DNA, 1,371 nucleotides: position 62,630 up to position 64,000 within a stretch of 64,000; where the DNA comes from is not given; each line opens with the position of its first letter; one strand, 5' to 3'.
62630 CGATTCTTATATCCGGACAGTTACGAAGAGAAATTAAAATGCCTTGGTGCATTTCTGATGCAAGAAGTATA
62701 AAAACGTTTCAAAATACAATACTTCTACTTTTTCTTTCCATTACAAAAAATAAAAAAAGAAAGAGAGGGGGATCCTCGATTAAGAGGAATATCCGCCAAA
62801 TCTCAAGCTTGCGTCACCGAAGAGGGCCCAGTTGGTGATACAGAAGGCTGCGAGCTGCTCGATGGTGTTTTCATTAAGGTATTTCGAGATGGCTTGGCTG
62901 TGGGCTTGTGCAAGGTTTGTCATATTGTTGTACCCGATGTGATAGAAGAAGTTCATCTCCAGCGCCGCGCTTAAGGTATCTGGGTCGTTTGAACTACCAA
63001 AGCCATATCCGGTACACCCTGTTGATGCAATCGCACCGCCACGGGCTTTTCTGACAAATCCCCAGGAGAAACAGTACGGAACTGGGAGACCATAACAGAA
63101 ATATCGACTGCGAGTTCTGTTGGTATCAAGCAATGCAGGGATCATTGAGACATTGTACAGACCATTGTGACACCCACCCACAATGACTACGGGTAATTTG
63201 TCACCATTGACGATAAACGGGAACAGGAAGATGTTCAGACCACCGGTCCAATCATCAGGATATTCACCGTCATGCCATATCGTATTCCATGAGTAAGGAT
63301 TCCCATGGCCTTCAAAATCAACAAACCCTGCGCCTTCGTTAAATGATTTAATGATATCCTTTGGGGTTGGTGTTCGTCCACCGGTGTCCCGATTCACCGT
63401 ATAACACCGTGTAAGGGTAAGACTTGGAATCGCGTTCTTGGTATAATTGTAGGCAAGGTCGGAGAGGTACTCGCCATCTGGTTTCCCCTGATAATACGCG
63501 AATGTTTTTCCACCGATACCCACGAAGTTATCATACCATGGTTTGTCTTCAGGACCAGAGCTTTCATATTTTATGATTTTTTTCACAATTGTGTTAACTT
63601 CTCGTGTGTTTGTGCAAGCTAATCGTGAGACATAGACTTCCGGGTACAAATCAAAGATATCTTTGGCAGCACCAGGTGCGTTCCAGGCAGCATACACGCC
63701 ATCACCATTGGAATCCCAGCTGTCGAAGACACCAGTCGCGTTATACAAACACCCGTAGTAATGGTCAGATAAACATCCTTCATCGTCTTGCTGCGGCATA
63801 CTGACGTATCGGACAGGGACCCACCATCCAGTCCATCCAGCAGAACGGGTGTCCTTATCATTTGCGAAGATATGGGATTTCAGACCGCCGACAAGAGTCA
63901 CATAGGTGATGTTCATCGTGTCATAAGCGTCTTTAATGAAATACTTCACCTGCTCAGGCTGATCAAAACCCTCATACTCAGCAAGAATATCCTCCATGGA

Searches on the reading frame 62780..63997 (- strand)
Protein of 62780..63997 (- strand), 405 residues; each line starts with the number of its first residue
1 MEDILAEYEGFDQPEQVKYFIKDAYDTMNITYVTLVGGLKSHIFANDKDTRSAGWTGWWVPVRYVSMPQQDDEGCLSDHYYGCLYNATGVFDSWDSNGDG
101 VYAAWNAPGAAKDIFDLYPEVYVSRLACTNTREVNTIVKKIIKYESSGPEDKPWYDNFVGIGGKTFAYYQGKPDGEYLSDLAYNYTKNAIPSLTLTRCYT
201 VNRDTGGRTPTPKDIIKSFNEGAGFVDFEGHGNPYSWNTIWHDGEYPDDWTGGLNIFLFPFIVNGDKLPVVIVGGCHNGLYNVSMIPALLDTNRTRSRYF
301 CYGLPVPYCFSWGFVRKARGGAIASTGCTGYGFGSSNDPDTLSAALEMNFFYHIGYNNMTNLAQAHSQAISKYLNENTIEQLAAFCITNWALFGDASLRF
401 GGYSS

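Call 9: search_protein_families(library=pfam, proteins=[window:62780-63997:-], max_evalue=0.01)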
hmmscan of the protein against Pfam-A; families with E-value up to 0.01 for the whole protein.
window:62780-63997:- (405 aa): 1 family
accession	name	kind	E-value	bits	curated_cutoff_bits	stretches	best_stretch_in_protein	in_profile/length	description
PF01364.23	Peptidase_C25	-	7e-41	141.1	23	1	1-399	32-373/374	Peptidase family C25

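Call 11: search_protein_families(library=ncbifam, proteins=[window:62780-63997:-], max_evalue=0.01)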
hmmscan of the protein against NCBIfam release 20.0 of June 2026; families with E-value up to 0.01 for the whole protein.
window:62780-63997:- (405 aa): 2 families
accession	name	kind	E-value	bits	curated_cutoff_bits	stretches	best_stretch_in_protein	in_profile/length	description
NF052324.1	PorU_rel_Nterm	equivalog_domain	1.4e-09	36.7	450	1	118-400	525-765/879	putative type IX secretion system sortase PorU2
NF033707.1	T9SS_sortase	equivalog_domain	1.8e-07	29.2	420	1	76-237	474-612/1095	type IX secretion system sortase PorU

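Call 17: search_solved_structures(query=window:62780-63997:-, max_evalue=10, show_alignments=2)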
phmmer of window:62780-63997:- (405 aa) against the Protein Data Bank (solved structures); distinct sequences matched with E-value up to 10: 2.
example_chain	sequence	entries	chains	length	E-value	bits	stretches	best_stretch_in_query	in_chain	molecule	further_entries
1cvr_A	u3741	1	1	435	4.9e-08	35.3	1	116-266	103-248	GINGIPAIN R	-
4ief_B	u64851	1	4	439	1.7e-07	33.6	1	116-267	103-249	Gingipain R2 Mature Domain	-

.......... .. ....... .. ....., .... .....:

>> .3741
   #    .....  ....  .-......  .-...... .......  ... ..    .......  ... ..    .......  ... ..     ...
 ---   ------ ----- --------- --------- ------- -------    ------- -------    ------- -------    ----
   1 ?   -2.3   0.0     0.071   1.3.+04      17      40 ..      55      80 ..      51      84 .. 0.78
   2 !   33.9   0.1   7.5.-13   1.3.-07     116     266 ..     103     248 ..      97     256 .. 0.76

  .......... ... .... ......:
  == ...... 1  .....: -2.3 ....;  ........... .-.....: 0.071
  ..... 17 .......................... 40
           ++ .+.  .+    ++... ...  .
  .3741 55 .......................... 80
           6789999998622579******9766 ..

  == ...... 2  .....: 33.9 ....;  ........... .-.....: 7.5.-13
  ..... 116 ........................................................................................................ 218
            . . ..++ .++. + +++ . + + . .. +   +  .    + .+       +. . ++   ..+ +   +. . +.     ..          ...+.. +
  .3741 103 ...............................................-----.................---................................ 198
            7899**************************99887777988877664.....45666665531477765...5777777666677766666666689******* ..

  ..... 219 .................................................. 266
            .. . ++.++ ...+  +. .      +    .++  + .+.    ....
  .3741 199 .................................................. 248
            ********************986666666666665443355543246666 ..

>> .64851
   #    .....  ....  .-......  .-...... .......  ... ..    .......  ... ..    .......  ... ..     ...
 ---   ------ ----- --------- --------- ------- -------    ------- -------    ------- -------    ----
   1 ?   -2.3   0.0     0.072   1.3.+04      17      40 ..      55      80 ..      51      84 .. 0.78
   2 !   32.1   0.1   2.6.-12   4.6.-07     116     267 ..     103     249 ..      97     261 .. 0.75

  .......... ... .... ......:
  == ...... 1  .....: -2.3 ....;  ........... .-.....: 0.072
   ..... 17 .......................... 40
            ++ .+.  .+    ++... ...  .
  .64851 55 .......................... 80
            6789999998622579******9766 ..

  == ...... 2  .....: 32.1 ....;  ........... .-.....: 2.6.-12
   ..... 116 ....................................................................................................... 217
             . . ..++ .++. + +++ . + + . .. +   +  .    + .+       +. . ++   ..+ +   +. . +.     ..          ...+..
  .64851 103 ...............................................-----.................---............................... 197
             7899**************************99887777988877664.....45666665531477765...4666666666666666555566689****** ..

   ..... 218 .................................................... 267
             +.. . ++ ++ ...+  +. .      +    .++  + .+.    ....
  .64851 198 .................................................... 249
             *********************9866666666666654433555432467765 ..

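Call 55: find_homologous_proteins(query=window:62780-63997:-, max_evalue=1e-10)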
Query window:62780-63997:- (405 aa): 675 proteins with E <= 1e-10 among 3744 candidates; the best 120 are listed.
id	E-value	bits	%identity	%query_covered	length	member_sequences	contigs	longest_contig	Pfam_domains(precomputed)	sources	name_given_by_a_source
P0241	4.7e-270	914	94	100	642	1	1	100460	PF01364.25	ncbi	-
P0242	2.0e-263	892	92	100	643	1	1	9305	PF01364.25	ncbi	-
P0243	3.4e-241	819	83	100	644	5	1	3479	PF01364.25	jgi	jgi:hypothetical protein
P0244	7.2e-241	818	83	100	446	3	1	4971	PF01364.25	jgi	-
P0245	2.1e-240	816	83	100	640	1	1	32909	PF01364.25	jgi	-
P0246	2.2e-240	816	83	100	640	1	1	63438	PF01364.25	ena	-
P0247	3.3e-240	815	83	100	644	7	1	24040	PF01364.25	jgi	jgi:hypothetical protein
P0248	2.2e-239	813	84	100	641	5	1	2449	PF01364.25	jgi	-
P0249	2.4e-239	812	82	100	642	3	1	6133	PF01364.25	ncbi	-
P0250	2.9e-235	799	82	100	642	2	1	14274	PF01364.25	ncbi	-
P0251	2.2e-231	786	80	100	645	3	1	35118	PF01364.25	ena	-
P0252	4.6e-231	785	80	100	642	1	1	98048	PF01364.25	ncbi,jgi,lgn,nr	ncbi:MAG TPA: hypothetical protein DSN98_01035 [Thermoplasmata archaeon]|jgi:hypothetical protein|nr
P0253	3.4e-230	782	81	100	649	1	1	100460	PF01364.25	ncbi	-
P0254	8.8e-227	771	79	100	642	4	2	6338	PF08126.17,PF01364.25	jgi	jgi:hypothetical protein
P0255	3.0e-226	769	78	100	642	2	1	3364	PF08126.17,PF01364.25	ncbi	-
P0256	3.9e-226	769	79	100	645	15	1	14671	PF08126.17,PF01364.25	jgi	jgi:hypothetical protein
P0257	1.9e-225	767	79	100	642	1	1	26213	PF01364.25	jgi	jgi:hypothetical protein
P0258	1.0e-224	764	80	100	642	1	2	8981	PF08126.17,PF01364.25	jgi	jgi:hypothetical protein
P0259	3.4e-224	763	78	100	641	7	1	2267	PF01364.25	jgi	-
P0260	8.5e-224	761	79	100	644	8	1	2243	PF01364.25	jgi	jgi:hypothetical protein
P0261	8.8e-224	761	78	100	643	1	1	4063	PF01364.25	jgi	jgi:hypothetical protein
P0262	1.1e-221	754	79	100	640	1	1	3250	PF08126.17,PF01364.25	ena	-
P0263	4.3e-220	749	80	100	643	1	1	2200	PF08126.17,PF01364.25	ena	-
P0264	2.5e-219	747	77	100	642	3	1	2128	PF08126.17,PF01364.25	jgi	jgi:hypothetical protein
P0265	1.6e-218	744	79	100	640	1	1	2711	PF08126.17,PF01364.25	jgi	-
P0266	2.9e-217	740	77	100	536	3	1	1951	PF01364.25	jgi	-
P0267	4.6e-214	729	77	100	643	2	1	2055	PF01364.25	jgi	jgi:hypothetical protein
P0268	5.2e-214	729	76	100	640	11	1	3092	PF08126.17,PF01364.25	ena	-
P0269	1.7e-213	727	80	91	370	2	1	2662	PF01364.25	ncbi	-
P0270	2.8e-212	723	75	100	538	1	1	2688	PF01364.25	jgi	jgi:hypothetical protein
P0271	6.4e-212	722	74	100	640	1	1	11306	PF08126.17,PF01364.25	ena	-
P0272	1.3e-210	718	74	100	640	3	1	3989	PF08126.17,PF01364.25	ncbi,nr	ncbi:MAG TPA: C25 family cysteine peptidase [Candidatus Thermoplasmatota archaeon]|nr:C25 family cys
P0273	2.4e-210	717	74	100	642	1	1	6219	PF01364.25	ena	-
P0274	3.0e-210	717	74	100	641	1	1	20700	PF01364.25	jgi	-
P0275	3.3e-210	716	74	100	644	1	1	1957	PF08126.17,PF01364.25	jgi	jgi:hypothetical protein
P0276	5.1e-210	716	73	100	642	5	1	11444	PF08126.17,PF01364.25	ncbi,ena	-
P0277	3.3e-209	713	77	100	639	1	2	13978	PF08126.17,PF01364.25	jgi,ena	jgi:hypothetical protein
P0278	5.2e-209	713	75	100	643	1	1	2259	PF08126.17,PF01364.25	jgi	jgi:hypothetical protein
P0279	5.6e-209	712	75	100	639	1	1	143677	PF01364.25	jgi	jgi:hypothetical protein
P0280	2.1e-208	710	74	100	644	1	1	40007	PF08126.17,PF01364.25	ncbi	-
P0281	1.4e-207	708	75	100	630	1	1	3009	PF01364.25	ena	-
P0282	1.5e-207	708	74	100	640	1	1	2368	PF01364.25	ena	-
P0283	2.9e-207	707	74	100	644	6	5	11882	PF01364.25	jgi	jgi:hypothetical protein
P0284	7.8e-207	705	74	100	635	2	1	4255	PF08126.17,PF01364.25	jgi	-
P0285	1.4e-206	705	73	100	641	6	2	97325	PF08126.17,PF01364.25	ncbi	-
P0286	3.5e-206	703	74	100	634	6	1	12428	PF01364.25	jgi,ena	-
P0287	5.7e-206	702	75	100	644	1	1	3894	PF08126.17,PF01364.25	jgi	jgi:hypothetical protein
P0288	2.1e-205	701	73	100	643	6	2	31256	PF08126.17,PF01364.25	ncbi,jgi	-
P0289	5.6e-205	699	72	100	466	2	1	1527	PF01364.25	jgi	jgi:hypothetical protein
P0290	2.9e-204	697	71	100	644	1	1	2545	PF01364.25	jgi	jgi:hypothetical protein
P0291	1.7e-203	694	72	100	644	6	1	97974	PF08126.17,PF01364.25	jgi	jgi:hypothetical protein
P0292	1.7e-203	694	72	100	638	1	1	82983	PF08126.17,PF01364.25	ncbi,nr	ncbi:MAG: hypothetical protein JXA00_04250 [Candidatus Thermoplasmatota archaeon]|nr:hypothetical pr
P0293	3.8e-203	693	77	91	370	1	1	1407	PF01364.25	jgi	-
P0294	4.2e-203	693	73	100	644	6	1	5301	PF01364.25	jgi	jgi:hypothetical protein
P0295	4.4e-203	693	72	100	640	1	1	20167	PF08126.17,PF01364.25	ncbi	-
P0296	5.9e-203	693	72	100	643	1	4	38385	PF08126.17,PF01364.25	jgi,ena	jgi:hypothetical protein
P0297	6.4e-203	692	73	100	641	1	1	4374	PF08126.17,PF01364.25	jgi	jgi:hypothetical protein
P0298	6.8e-203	692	72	100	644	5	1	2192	PF08126.17,PF01364.25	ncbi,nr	ncbi:MAG TPA: C25 family cysteine peptidase [Candidatus Thermoplasmatota archaeon]|nr:C25 family cys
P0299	1.8e-202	691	73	100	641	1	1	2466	PF08126.17,PF01364.25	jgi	jgi:hypothetical protein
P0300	2.1e-202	691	74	100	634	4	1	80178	PF08126.17,PF01364.25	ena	-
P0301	3.2e-202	690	71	100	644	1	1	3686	PF08126.17,PF01364.25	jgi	-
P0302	3.2e-202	690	71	100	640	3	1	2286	PF08126.17,PF01364.25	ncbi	-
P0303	1.6e-201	688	72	100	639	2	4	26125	PF01364.25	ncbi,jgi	jgi:hypothetical protein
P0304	2.8e-201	687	74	100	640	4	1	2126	PF01364.25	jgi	jgi:hypothetical protein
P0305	3.0e-201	687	72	100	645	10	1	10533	PF01364.25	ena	-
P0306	3.6e-201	687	73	100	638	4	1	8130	PF01364.25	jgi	jgi:hypothetical protein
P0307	5.9e-201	686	71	100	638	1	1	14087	PF08126.17,PF01364.25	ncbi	-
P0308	8.5e-201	685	71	100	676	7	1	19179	PF01364.25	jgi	jgi:hypothetical protein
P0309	2.0e-200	684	72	100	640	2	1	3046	PF08126.17,PF01364.25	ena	-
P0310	3.8e-200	683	71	100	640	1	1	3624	PF08126.17,PF01364.25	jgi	-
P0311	9.0e-200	682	70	100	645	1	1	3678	PF01364.25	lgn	-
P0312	9.7e-200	682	73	100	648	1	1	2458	PF08126.17,PF01364.25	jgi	jgi:hypothetical protein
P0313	1.2e-199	682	70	100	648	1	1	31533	PF01364.25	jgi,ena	-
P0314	1.4e-199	681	72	100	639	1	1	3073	PF01364.25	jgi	-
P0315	3.2e-199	680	71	100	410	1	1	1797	PF01364.25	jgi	jgi:hypothetical protein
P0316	4.9e-199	680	72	100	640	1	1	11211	PF08126.17,PF01364.25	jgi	jgi:hypothetical protein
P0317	6.8e-199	679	71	100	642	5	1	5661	PF08126.17,PF01364.25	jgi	jgi:hypothetical protein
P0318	9.3e-199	679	72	100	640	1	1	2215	PF01364.25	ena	-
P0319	1.4e-198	678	72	100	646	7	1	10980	PF08126.17,PF01364.25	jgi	jgi:hypothetical protein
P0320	4.2e-198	677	73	96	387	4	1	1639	PF01364.25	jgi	jgi:hypothetical protein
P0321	5.7e-198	676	70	100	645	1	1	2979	PF01364.25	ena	-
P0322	7.8e-198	676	72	100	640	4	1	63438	PF01364.25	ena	-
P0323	8.5e-198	676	70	100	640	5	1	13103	PF08126.17,PF01364.25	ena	-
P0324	1.3e-197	675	72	100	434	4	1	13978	PF01364.25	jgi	jgi:hypothetical protein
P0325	2.0e-197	674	70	100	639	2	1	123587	PF01364.25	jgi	jgi:hypothetical protein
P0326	2.1e-197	674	70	100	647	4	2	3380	PF01364.25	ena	-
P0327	4.2e-197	673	71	100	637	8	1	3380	PF01364.25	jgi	jgi:hypothetical protein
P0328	1.1e-196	672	70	100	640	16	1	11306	PF08126.17,PF01364.25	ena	-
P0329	1.7e-196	671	72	100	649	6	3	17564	PF01364.25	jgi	jgi:hypothetical protein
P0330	2.0e-196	671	70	100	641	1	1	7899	PF08126.17,PF01364.25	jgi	jgi:Peptidase family C25/Propeptide_C25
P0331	2.6e-196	671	69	100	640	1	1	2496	PF01364.25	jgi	jgi:hypothetical protein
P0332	3.2e-196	670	71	100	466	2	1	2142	PF01364.25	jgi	jgi:hypothetical protein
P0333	3.5e-196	670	72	100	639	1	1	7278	PF01364.25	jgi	-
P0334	3.7e-196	670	72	100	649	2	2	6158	PF01364.25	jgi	-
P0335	6.4e-196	669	71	100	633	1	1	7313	PF01364.25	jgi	jgi:hypothetical protein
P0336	6.7e-196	669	70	100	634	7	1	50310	PF08126.17,PF01364.25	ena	-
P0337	7.6e-196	669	70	100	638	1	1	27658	PF08126.17,PF01364.25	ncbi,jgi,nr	ncbi:MAG: C25 family cysteine peptidase [Candidatus Thermoplasmatota archaeon]|jgi:hypothetical prot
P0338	1.2e-195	668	70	100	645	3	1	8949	PF01364.25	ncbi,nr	ncbi:MAG TPA: hypothetical protein DSN98_08005 [Thermoplasmata archaeon]|nr:MAG TPA: hypothetical pr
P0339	2.1e-195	668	69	100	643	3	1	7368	PF01364.25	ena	-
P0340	2.2e-195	668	70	100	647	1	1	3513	PF08126.17,PF01364.25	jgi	jgi:hypothetical protein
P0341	2.5e-195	667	69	100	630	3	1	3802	PF01364.25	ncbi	ncbi:MAG: C25 family cysteine peptidase, partial [Candidatus Thermoplasmatota archaeon]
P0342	3.1e-195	667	71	100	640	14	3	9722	PF08126.17,PF01364.25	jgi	-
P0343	4.5e-195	667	71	100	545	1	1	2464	PF01364.25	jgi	jgi:hypothetical protein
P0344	4.8e-195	667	70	100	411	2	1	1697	PF01364.25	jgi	jgi:Peptidase family C25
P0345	7.4e-195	666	71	100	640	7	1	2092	PF08126.17,PF01364.25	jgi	jgi:hypothetical protein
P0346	9.0e-195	666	70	100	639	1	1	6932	PF01364.25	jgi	jgi:hypothetical protein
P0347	2.1e-194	664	68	100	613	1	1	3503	PF01364.25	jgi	-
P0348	2.8e-194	664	72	100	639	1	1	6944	PF01364.25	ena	-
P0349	3.4e-194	664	70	100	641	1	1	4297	PF08126.17,PF01364.25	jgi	jgi:hypothetical protein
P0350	9.4e-194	662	72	100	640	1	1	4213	PF08126.17,PF01364.25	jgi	jgi:Peptidase family C25/Propeptide_C25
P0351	1.2e-193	662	70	100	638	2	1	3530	PF08126.17,PF01364.25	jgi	jgi:Peptidase family C25/Propeptide_C25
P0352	1.7e-193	661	73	100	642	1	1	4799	PF01364.25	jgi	-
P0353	3.1e-193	661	69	100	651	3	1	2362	PF01364.25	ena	-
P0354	4.1e-193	660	71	100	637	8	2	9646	PF01364.25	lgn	-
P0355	4.5e-193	660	68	100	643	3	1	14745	PF01364.25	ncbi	-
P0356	6.9e-193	659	69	100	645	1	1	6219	PF01364.25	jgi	jgi:hypothetical protein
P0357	1.2e-192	659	74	92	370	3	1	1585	PF01364.25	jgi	jgi:hypothetical protein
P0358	2.3e-192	658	70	100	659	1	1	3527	PF08126.17,PF01364.25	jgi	jgi:Peptidase family C25/Propeptide_C25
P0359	3.2e-192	657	69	100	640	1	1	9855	PF08126.17,PF01364.25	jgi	-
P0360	3.2e-192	657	70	100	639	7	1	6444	PF08126.17,PF01364.25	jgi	jgi:hypothetical protein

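Call 57: search_solved_structures(query=A3, max_evalue=10, show_alignments=2)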
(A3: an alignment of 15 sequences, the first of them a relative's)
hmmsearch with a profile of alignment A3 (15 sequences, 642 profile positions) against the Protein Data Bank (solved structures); distinct sequences matched with E-value up to 10: 4.
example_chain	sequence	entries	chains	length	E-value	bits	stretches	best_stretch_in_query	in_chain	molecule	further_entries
4ief_B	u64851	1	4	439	2.2e-19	72.6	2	353-524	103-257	Gingipain R2 Mature Domain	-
1cvr_A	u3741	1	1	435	2.3e-18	69.3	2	353-507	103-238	GINGIPAIN R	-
4tkx_L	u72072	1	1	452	3.8e-07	32.2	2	353-423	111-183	Lys-gingipain W83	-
4rbm_A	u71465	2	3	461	4e-07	32.1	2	353-423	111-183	Lys-gingipain W83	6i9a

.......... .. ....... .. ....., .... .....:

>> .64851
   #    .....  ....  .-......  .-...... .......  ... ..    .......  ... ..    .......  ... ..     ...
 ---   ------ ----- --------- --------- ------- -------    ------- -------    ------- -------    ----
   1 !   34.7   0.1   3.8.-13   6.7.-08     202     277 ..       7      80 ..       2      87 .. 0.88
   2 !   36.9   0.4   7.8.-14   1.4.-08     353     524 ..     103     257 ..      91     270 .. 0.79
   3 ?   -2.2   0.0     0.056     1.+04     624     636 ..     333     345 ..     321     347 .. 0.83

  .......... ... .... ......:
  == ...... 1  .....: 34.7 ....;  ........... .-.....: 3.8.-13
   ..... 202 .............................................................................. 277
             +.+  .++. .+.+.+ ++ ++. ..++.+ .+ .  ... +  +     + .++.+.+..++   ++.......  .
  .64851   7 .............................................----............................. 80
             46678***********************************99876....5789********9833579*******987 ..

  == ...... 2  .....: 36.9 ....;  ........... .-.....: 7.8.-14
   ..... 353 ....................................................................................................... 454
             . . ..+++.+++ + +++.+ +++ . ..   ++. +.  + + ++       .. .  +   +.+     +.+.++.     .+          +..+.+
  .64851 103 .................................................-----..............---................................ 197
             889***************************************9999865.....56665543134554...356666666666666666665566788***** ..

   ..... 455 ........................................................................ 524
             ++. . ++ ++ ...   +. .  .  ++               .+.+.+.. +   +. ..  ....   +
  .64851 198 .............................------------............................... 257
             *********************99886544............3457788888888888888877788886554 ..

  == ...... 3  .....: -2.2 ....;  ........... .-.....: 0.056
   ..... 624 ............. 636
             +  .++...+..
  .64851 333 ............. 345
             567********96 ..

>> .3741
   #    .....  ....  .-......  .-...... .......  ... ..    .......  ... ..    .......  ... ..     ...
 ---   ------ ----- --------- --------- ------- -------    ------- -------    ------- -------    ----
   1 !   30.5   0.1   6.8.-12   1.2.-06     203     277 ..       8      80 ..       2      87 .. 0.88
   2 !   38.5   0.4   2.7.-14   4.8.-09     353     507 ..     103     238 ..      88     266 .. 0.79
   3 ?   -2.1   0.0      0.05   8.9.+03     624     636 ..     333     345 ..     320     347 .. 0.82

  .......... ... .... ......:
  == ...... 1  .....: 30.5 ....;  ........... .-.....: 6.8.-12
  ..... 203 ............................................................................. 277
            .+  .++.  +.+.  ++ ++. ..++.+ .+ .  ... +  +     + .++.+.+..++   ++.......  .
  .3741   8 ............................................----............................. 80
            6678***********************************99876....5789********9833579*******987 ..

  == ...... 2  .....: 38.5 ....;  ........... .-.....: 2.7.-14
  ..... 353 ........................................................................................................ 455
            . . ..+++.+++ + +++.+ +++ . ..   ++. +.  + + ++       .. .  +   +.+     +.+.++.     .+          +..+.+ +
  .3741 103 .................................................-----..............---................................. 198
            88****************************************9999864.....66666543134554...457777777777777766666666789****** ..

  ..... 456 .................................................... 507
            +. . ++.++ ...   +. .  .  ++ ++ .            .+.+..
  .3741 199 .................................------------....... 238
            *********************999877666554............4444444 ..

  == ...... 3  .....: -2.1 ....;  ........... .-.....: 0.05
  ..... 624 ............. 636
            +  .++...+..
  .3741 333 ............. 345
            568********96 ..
